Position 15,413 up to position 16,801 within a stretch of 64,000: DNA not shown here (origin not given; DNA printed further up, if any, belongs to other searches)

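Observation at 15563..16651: Giant pilin-like protein (362 aa) with N/T/Y/D-rich C-terminal domain and terminal Cys-x9-Cys loop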

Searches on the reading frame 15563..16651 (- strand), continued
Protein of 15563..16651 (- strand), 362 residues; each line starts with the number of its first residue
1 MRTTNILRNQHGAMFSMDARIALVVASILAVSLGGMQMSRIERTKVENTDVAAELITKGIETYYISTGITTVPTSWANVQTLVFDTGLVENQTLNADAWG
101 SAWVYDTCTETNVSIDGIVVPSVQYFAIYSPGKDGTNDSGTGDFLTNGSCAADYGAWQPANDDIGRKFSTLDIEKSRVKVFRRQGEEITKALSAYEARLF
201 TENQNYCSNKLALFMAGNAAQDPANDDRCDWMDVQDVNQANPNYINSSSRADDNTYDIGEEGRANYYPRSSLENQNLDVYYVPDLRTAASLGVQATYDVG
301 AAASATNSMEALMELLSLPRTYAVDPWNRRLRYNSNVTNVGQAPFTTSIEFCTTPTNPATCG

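Call 34: search_protein_families(library=pfam, proteins=[P0043, P0046, P0047, P0050, P0054, P0057, P0058, P0062, P0037, P0041], max_evalue=0.1)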
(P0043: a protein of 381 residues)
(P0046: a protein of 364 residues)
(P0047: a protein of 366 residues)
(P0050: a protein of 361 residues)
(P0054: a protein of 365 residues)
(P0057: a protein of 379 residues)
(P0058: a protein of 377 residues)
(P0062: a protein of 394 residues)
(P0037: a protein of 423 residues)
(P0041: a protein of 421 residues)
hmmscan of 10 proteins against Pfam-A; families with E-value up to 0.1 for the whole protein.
P0043 (381 aa): 2 families
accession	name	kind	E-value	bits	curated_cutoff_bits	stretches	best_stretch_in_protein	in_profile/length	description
PF07963.17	N_methyl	-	0.00031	20.6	21.2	1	20-42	3-25/27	Prokaryotic N-terminal methylation motif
PF18915.5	DUF5667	-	0.088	13.7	27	0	188-245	28-85/99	Domain of unknown function (DUF5667)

P0046 (364 aa): 1 family
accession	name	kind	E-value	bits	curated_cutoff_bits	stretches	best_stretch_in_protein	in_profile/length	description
PF07963.17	N_methyl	-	2.2e-06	27.4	21.2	1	5-27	4-26/27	Prokaryotic N-terminal methylation motif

P0047 (366 aa): 1 family
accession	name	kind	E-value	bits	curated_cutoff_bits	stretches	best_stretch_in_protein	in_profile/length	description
PF07963.17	N_methyl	-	0.028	14.4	21.2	1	23-44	4-25/27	Prokaryotic N-terminal methylation motif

P0050 (361 aa): 1 family
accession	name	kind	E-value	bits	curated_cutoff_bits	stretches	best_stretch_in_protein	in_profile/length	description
PF07963.17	N_methyl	-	2.3e-06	27.3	21.2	1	14-35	4-25/27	Prokaryotic N-terminal methylation motif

P0054 (365 aa): 1 family
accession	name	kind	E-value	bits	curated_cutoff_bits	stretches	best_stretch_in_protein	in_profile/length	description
PF07963.17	N_methyl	-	0.00018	21.4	21.2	1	13-34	4-25/27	Prokaryotic N-terminal methylation motif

P0057 (379 aa): 1 family
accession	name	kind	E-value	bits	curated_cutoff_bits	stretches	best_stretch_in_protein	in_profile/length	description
PF07963.17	N_methyl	-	1.4e-05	24.9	21.2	1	9-32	3-26/27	Prokaryotic N-terminal methylation motif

P0058 (377 aa): 1 family
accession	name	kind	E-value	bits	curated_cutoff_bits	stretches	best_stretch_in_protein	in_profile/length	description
PF07963.17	N_methyl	-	4.1e-06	26.6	21.2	1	8-29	4-25/27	Prokaryotic N-terminal methylation motif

P0062 (394 aa): 1 family
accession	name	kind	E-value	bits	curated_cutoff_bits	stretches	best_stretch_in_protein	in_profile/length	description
PF07963.17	N_methyl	-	3.7e-06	26.7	21.2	1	5-29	2-26/27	Prokaryotic N-terminal methylation motif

P0037 (423 aa): 2 families
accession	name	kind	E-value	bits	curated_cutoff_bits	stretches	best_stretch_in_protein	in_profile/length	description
PF19513.4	DUF6047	-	0.0033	17.9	27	1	42-95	70-123/190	Family of unknown function (DUF6047)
PF10270.14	MMgT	-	0.021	15.8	23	1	23-69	44-93/118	Membrane magnesium transporter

P0041 (421 aa): 0 families

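Call 35: search_protein_families(library=ncbifam, proteins=[P0043, P0046, P0047, P0050, P0054, P0057, P0058, P0062, P0037, P0041], max_evalue=0.1)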
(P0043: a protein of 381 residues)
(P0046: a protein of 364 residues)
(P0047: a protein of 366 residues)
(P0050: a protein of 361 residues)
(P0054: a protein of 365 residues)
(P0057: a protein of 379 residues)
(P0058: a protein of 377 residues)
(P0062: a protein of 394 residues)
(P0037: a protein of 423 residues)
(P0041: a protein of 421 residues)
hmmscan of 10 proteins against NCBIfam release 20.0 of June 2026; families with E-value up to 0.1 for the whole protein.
P0043 (381 aa): 13 families
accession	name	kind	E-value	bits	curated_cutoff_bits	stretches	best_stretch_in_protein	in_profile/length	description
TIGR01710.1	typeII_sec_gspG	equivalog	3.7e-08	33.5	88.85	1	22-149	1-121/134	type II secretion system major pseudopilin GspG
TIGR02532.1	IV_pilin_GFxxxE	domain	0.00013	21.6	16.3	1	22-42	2-22/24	prepilin-type N-terminal cleavage/methylation domain-containing protein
NF041013.1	T4P_ComGE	equivalog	0.0002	21.4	49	1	21-66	3-48/83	competence type IV pilus minor pilin ComGE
NF040982.1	ComGD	equivalog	0.00059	20.3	70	1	22-57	2-37/139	competence type IV pilus minor pilin ComGD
NF040999.1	pilin_ComGC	equivalog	0.00069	19.8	75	1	22-81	2-61/84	competence type IV pilus major pilin ComGC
NF007862.0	PRK10574.1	equivalog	0.00096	19.3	138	1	20-53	3-36/145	prepilin peptidase-dependent pilin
NF041775.1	typeIV_PilA_Myxo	equivalog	0.0024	17.9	400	1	21-63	10-51/214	type IV pilin protein PilA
TIGR01708.2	typeII_sec_gspH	equivalog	0.0069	16.4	80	1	21-51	1-31/169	type II secretion system minor pseudopilin GspH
NF003750.0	PRK05346.2-1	equivalog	0.02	14.4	352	0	111-139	122-150/225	Na(+)-translocating NADH-quinone reductase subunit C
NF041002.1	pilin_ComGF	equivalog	0.042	14.1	80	1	22-62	2-41/139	competence type IV pilus minor pilin ComGF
TIGR02596.1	TIGR02596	subfamily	0.043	13.9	70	1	24-52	1-29/196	Verru_Chthon cassette protein D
NF007800.0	PRK10506.1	equivalog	0.065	13.1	158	0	18-71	5-55/163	prepilin peptidase-dependent protein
NF038303.1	EPS_HpsB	equivalog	0.07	13.1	150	0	21-47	2-28/211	hormogonium polysaccharide secretion pseudopilin HpsB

P0046 (364 aa): 12 families
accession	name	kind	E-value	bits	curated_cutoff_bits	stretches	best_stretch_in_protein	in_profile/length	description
TIGR01710.1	typeII_sec_gspG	equivalog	2.2e-05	24.5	88.85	1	7-108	2-105/134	type II secretion system major pseudopilin GspG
TIGR02532.1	IV_pilin_GFxxxE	domain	2.3e-05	24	16.3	1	6-26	2-22/24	prepilin-type N-terminal cleavage/methylation domain-containing protein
NF040982.1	ComGD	equivalog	0.00064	20.2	70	1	6-41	2-37/139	competence type IV pilus minor pilin ComGD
TIGR01708.2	typeII_sec_gspH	equivalog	0.0013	18.8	80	1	5-43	1-39/169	type II secretion system minor pseudopilin GspH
NF041002.1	pilin_ComGF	equivalog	0.0016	18.7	80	1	6-45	2-41/139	competence type IV pilus minor pilin ComGF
NF007862.0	PRK10574.1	equivalog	0.0018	18.4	138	1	4-61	3-60/145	prepilin peptidase-dependent pilin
TIGR02596.1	TIGR02596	subfamily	0.005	16.9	70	1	8-44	1-37/196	Verru_Chthon cassette protein D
NF040999.1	pilin_ComGC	equivalog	0.0099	16.1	75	1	6-24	2-20/84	competence type IV pilus major pilin ComGC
NF041013.1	T4P_ComGE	equivalog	0.015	15.4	49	1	7-58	5-57/83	competence type IV pilus minor pilin ComGE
NF041775.1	typeIV_PilA_Myxo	equivalog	0.018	15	400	1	6-48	11-52/214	type IV pilin protein PilA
NF007800.0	PRK10506.1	equivalog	0.026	14.3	158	1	3-43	6-46/163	prepilin peptidase-dependent protein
NF038303.1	EPS_HpsB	equivalog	0.096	12.6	150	0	5-42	2-38/211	hormogonium polysaccharide secretion pseudopilin HpsB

P0047 (366 aa): 7 families
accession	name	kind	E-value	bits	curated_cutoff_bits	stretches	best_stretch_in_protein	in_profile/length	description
TIGR01710.1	typeII_sec_gspG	equivalog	1.9e-06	27.9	88.85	1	25-91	2-68/134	type II secretion system major pseudopilin GspG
NF040999.1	pilin_ComGC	equivalog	0.00028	21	75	1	24-87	2-65/84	competence type IV pilus major pilin ComGC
TIGR01708.2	typeII_sec_gspH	equivalog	0.0011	19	80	1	24-77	2-52/169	type II secretion system minor pseudopilin GspH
TIGR02532.1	IV_pilin_GFxxxE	domain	0.0042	16.9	16.3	1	23-45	1-23/24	prepilin-type N-terminal cleavage/methylation domain-containing protein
NF041013.1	T4P_ComGE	equivalog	0.0052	16.9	49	1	25-78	5-59/83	competence type IV pilus minor pilin ComGE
NF007862.0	PRK10574.1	equivalog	0.014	15.5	138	1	22-55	3-36/145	prepilin peptidase-dependent pilin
NF041775.1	typeIV_PilA_Myxo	equivalog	0.081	12.9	400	0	24-61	11-48/214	type IV pilin protein PilA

P0050 (361 aa): 14 families
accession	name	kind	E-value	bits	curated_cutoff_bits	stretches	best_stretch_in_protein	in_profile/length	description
TIGR01710.1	typeII_sec_gspG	equivalog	3.3e-08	33.6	88.85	1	15-117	1-106/134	type II secretion system major pseudopilin GspG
TIGR02532.1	IV_pilin_GFxxxE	domain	2.9e-07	30.1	16.3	1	15-35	2-22/24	prepilin-type N-terminal cleavage/methylation domain-containing protein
NF041775.1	typeIV_PilA_Myxo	equivalog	8.2e-07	29.2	400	1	14-66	10-62/214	type IV pilin protein PilA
NF040999.1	pilin_ComGC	equivalog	6e-06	26.4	75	1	15-76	2-63/84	competence type IV pilus major pilin ComGC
NF007862.0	PRK10574.1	equivalog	1.6e-05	25.1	138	1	13-45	3-35/145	prepilin peptidase-dependent pilin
NF041013.1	T4P_ComGE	equivalog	1.7e-05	24.8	49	1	14-67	3-57/83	competence type IV pilus minor pilin ComGE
TIGR02596.1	TIGR02596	subfamily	0.00014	22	70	1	17-53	1-37/196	Verru_Chthon cassette protein D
NF041002.1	pilin_ComGF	equivalog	0.0022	18.2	80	1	15-49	2-36/139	competence type IV pilus minor pilin ComGF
NF040982.1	ComGD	equivalog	0.0031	17.9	70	1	15-45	2-33/139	competence type IV pilus minor pilin ComGD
TIGR01711.1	gspJ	equivalog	0.0065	16.3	64.85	1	15-64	1-51/192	type II secretion system minor pseudopilin GspJ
TIGR01708.2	typeII_sec_gspH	equivalog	0.0085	16.1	80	1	15-39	2-26/169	type II secretion system minor pseudopilin GspH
NF047828.1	T3SSXpsI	equivalog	0.03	14.3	150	1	15-72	2-56/132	type II secretion system protein XpsI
NF007800.0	PRK10506.1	equivalog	0.032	14.1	158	1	12-39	6-33/163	prepilin peptidase-dependent protein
NF038303.1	EPS_HpsB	equivalog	0.095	12.7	150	0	14-41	2-29/211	hormogonium polysaccharide secretion pseudopilin HpsB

P0054 (365 aa): 11 families
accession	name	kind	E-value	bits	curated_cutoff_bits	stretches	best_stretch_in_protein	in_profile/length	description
TIGR01710.1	typeII_sec_gspG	equivalog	1.1e-09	38.4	88.85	1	14-135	1-120/134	type II secretion system major pseudopilin GspG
NF007862.0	PRK10574.1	equivalog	7.3e-06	26.2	138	1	13-68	4-59/145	prepilin peptidase-dependent pilin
NF040999.1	pilin_ComGC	equivalog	7.3e-06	26.1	75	1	14-93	2-78/84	competence type IV pilus major pilin ComGC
TIGR02532.1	IV_pilin_GFxxxE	domain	1.6e-05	24.5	16.3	1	13-34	1-22/24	prepilin-type N-terminal cleavage/methylation domain-containing protein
NF041013.1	T4P_ComGE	equivalog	0.00043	20.3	49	1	15-77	5-68/83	competence type IV pilus minor pilin ComGE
TIGR02596.1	TIGR02596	subfamily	0.00054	20.1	70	1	16-57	1-42/196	Verru_Chthon cassette protein D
NF040982.1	ComGD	equivalog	0.02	15.3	70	1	14-50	2-38/139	competence type IV pilus minor pilin ComGD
NF041775.1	typeIV_PilA_Myxo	equivalog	0.023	14.7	400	1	14-47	11-43/214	type IV pilin protein PilA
NF041002.1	pilin_ComGF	equivalog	0.035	14.3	80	1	14-57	2-44/139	competence type IV pilus minor pilin ComGF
TIGR01708.2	typeII_sec_gspH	equivalog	0.038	14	80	1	14-54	2-42/169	type II secretion system minor pseudopilin GspH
NF007800.0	PRK10506.1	equivalog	0.065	13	158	0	13-53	8-46/163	prepilin peptidase-dependent protein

P0057 (379 aa): 9 families
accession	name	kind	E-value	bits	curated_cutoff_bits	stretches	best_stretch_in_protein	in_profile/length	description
TIGR01710.1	typeII_sec_gspG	equivalog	9.3e-08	32.2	88.85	1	12-114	2-107/134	type II secretion system major pseudopilin GspG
NF041775.1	typeIV_PilA_Myxo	equivalog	5.1e-06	26.6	400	1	3-66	3-66/214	type IV pilin protein PilA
TIGR02532.1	IV_pilin_GFxxxE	domain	0.0002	21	16.3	1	10-31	1-22/24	prepilin-type N-terminal cleavage/methylation domain-containing protein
NF040982.1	ComGD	equivalog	0.0025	18.2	70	1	11-62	2-53/139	competence type IV pilus minor pilin ComGD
TIGR01708.2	typeII_sec_gspH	equivalog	0.011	15.7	80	1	11-54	2-45/169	type II secretion system minor pseudopilin GspH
TIGR02596.1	TIGR02596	subfamily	0.013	15.6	70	1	13-52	1-40/196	Verru_Chthon cassette protein D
NF007862.0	PRK10574.1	equivalog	0.019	15.1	138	1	10-42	4-36/145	prepilin peptidase-dependent pilin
TIGR01711.1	gspJ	equivalog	0.023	14.5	64.85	1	11-65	1-56/192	type II secretion system minor pseudopilin GspJ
NF040999.1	pilin_ComGC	equivalog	0.025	14.8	75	1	11-36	2-27/84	competence type IV pilus major pilin ComGC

P0058 (377 aa): 9 families
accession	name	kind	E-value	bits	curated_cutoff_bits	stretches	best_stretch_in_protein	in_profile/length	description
TIGR01710.1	typeII_sec_gspG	equivalog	2.4e-07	30.8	88.85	1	10-114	2-104/134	type II secretion system major pseudopilin GspG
TIGR02532.1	IV_pilin_GFxxxE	domain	1.3e-05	24.8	16.3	1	9-29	2-22/24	prepilin-type N-terminal cleavage/methylation domain-containing protein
NF007862.0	PRK10574.1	equivalog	1.9e-05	24.8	138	1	7-56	3-52/145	prepilin peptidase-dependent pilin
NF041775.1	typeIV_PilA_Myxo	equivalog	5.2e-05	23.3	400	1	5-52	7-53/214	type IV pilin protein PilA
TIGR02596.1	TIGR02596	subfamily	0.00028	21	70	1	11-163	1-146/196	Verru_Chthon cassette protein D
NF007800.0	PRK10506.1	equivalog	0.0006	19.7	158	1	4-59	4-59/163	prepilin peptidase-dependent protein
TIGR01708.2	typeII_sec_gspH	equivalog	0.0042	17.1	80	1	8-51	1-44/169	type II secretion system minor pseudopilin GspH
NF007848.0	PRK10557.1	equivalog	0.0045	16.3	120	1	3-62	5-61/192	prepilin peptidase-dependent protein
NF041013.1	T4P_ComGE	equivalog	0.029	14.5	49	1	10-53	5-48/83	competence type IV pilus minor pilin ComGE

P0062 (394 aa): 9 families
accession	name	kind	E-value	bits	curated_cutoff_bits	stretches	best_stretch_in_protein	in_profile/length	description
TIGR01710.1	typeII_sec_gspG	equivalog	1.1e-05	25.5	88.85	1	9-105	2-108/134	type II secretion system major pseudopilin GspG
TIGR02532.1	IV_pilin_GFxxxE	domain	4.6e-05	23.1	16.3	1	8-30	2-24/24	prepilin-type N-terminal cleavage/methylation domain-containing protein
NF041013.1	T4P_ComGE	equivalog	0.00013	22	49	1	9-64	5-61/83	competence type IV pilus minor pilin ComGE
NF040999.1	pilin_ComGC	equivalog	0.00043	20.4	75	1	9-74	3-68/84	competence type IV pilus major pilin ComGC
TIGR02596.1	TIGR02596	subfamily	0.0011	19.1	70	1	10-64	1-56/196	Verru_Chthon cassette protein D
TIGR02599.1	TIGR02599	subfamily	0.0019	17.5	256.5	1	9-61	1-54/361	Verru_Chthon cassette protein C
NF007862.0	PRK10574.1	equivalog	0.0084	16.2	138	1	6-37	3-34/145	prepilin peptidase-dependent pilin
NF041775.1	typeIV_PilA_Myxo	equivalog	0.034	14.1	400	1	7-44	10-47/214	type IV pilin protein PilA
TIGR01708.2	typeII_sec_gspH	equivalog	0.075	13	80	0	8-34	2-28/169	type II secretion system minor pseudopilin GspH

P0037 (423 aa): 0 families

P0041 (421 aa): 0 families
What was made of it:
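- On Type IV pilin / prepilin (class III signal peptide) proteins: Distant relatives P0043-P0062 do meet this feature (calls 34, 35).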

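Call 36: find_encoding_contigs(protein=P0050, flank=10000, max_places=3)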
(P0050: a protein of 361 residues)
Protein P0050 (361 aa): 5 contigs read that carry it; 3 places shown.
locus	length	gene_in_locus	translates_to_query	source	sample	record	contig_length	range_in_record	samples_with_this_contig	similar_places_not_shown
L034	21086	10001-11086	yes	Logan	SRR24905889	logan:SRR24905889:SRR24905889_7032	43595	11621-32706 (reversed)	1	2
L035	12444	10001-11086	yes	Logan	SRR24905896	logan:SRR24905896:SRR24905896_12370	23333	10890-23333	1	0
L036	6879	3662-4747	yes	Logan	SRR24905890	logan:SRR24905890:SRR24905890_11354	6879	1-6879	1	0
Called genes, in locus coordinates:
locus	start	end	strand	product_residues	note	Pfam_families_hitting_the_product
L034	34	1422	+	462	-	-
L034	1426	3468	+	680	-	-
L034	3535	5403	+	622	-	PF00437:T2SSE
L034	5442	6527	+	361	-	PF00482:T2SSF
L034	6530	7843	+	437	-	-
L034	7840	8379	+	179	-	-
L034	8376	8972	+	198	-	-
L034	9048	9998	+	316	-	-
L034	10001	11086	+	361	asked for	PF07963:N_methyl (weak)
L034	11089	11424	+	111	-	PF06750:A24_N_bact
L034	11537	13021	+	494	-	-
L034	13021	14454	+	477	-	-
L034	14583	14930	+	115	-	PF04956:TrbC (weak)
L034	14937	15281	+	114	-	-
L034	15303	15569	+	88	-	-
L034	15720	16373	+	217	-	PF05309:TraE (weak)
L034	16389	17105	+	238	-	-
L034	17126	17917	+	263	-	-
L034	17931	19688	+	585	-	PF00580:UvrD-helicase (weak), PF13361:UvrD_C (faint)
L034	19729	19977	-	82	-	-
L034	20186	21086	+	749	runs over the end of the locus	-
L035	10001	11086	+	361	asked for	PF07963:N_methyl (weak)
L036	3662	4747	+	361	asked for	PF07963:N_methyl (weak)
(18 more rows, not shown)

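Call 37: find_encoding_contigs(protein=P0037, flank=10000, max_places=3)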
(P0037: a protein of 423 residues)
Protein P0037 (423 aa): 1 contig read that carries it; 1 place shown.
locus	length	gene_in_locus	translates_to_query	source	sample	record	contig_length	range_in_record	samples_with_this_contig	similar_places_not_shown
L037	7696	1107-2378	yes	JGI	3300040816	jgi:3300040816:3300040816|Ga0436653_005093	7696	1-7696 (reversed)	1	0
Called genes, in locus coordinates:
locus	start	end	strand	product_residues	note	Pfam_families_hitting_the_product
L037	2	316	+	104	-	?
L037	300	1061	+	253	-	-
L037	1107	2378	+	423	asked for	-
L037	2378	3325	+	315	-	-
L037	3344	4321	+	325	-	-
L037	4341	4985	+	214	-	PF01478:Peptidase_A24 (weak)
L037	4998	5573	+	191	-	PF00226:DnaJ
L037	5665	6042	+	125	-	-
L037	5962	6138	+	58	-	-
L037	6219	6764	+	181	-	-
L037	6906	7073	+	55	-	-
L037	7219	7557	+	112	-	-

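Call 43: search_dna_similar(query=window:15563-16651:-, collection=plasmids, mode=protein, max_evalue=0.001)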
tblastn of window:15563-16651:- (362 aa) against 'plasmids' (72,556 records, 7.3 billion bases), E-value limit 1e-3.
No match.
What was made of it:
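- Tried and rejected: tblastn against PLSDB plasmids: no match (call 43).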

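Call 44: predict_structure(alignment_id=A3)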
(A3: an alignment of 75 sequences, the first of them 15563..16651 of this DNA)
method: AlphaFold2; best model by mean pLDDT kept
length: 362 residues; sequences in the alignment: 75
mean_pLDDT: 87.1   pTM: 0.81
mean pLDDT of the five models: 87.1, 86.6, 85.0, 84.9, 84.9
residues with pLDDT >= 90: 244; 70-90: 66; 50-70: 28; < 50: 24
segments of 3 or more residues with pLDDT < 50: 1-3, 236-241, 244-251, 286-292
pLDDT, mean of each block of 10 residues (from residue 1): 52 64 90 94 97 98 89 96 97 97 97 95 97 96 87 97 97 97 97 96 95 95 88 55 48 76 92 83 56 68 82 96 95 94 93 91 81
secondary structure, 60 per line:
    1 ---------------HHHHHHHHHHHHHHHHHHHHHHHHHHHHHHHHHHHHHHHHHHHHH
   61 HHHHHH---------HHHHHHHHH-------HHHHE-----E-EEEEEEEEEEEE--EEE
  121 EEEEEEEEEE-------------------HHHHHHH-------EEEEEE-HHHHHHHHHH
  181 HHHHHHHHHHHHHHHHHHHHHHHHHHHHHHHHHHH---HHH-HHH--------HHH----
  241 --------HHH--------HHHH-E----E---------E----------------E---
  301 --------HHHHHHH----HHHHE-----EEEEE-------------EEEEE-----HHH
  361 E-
elements in order: H16-66 H76-84 H92-95 E104-115 E118-130 H150-156 E164-169 H171-215 H260-263 H309-315 H320-323 E330-334 E348-352
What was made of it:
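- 16454..16615 (-): Predicted mature N-terminus and alpha-1 helix (residues 13-66). It carries the non-canonical motif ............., with the acidic residue at +6 if cleavage follows G12. AF2 helix 16-66 (call 44).
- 15566..16141 (-): C-terminal module (residues 171-362). It consists of a 45-residue helix, the conserved pair C207/C229, the NYYPRS and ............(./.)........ motifs, and two terminal strands. No known relative. AF2 (call 44).
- On Type IV pilin / prepilin (class III signal peptide) proteins: AF2 helix 16-66 and strands 104-115, 118-130 and 164-169, pLDDT above 90 (call 44).
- AF2 model with the 75-sequence alignment: pLDDT 87.1, pTM 0.81, helix 16-66 (call 44).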
